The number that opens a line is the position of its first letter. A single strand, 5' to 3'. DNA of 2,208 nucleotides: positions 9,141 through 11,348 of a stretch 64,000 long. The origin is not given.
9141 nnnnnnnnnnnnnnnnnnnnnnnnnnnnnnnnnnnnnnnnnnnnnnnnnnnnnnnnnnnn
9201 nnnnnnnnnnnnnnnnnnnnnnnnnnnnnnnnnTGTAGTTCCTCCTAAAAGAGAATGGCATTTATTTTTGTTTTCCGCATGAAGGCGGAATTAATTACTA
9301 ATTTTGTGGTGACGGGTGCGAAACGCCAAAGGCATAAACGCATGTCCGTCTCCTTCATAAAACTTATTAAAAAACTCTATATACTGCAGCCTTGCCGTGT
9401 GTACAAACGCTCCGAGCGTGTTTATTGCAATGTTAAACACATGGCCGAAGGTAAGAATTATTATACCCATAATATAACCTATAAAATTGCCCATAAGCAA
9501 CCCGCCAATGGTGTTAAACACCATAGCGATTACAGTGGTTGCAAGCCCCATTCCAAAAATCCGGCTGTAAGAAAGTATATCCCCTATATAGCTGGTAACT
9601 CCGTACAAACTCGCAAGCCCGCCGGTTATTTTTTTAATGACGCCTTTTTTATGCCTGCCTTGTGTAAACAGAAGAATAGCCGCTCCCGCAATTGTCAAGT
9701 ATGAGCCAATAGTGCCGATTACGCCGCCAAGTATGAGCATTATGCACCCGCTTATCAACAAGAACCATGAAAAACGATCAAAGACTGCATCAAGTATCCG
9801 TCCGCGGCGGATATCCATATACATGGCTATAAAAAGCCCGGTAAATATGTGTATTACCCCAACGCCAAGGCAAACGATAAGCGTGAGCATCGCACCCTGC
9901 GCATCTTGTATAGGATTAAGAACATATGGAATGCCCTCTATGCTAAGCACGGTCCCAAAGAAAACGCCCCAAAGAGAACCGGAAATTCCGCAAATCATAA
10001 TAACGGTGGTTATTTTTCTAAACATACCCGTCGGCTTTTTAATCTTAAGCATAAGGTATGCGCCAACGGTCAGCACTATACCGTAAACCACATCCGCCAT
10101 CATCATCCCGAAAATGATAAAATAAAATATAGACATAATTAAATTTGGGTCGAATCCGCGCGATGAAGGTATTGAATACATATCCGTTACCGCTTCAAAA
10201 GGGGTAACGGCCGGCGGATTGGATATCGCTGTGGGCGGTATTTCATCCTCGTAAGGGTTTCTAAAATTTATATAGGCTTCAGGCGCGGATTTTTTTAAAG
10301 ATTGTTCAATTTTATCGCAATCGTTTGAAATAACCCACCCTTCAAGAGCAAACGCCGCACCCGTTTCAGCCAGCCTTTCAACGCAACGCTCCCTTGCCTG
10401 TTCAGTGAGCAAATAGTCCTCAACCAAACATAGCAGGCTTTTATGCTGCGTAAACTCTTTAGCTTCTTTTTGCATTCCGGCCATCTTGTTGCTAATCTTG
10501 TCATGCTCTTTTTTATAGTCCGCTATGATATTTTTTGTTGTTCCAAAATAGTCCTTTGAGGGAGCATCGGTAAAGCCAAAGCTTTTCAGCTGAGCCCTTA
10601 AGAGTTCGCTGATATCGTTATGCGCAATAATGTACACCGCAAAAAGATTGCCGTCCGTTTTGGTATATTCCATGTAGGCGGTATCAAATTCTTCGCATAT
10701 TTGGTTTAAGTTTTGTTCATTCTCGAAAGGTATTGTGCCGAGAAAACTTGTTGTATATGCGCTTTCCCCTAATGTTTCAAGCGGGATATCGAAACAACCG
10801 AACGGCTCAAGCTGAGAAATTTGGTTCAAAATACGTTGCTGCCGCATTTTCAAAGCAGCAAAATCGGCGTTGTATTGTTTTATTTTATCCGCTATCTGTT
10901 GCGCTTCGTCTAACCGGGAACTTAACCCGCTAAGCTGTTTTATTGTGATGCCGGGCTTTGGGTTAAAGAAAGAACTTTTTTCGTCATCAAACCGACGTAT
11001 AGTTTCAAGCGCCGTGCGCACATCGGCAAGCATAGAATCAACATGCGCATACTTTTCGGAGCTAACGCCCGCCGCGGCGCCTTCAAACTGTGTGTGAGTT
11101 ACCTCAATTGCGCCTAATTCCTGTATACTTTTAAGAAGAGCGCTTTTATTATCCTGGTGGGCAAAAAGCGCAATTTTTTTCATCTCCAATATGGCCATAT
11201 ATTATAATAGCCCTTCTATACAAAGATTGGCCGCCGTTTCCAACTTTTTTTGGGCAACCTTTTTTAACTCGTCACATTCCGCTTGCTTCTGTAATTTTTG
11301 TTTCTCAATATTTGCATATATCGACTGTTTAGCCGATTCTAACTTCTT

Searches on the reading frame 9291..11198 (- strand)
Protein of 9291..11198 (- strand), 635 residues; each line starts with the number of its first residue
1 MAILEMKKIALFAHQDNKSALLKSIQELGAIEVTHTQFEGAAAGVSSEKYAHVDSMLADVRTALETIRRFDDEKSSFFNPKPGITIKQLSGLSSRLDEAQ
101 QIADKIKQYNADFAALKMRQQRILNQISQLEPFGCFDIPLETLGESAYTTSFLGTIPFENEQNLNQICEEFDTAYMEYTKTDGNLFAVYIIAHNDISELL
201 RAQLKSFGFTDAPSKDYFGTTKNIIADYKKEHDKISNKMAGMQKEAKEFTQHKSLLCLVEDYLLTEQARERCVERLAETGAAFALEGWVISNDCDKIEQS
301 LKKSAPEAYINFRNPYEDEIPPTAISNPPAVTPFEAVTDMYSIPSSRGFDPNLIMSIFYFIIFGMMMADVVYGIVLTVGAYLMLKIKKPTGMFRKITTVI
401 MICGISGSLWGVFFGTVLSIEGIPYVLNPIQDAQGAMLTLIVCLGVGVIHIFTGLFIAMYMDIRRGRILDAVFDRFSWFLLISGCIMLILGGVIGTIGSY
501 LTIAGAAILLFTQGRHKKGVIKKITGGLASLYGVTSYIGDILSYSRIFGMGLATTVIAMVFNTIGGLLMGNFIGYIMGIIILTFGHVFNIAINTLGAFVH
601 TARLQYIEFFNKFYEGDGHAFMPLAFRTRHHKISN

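Call 35: search_protein_families(library=pfam, proteins=[window:9291-11198:-], max_evalue=0.00001)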
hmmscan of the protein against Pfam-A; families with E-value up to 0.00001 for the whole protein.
window:9291-11198:- (635 aa): 1 family
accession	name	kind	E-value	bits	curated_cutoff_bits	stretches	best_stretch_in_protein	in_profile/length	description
PF01496.24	V_ATPase_I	-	1.8e-19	69.6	30.7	2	542-626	723-815/815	V-type ATPase 116kDa subunit family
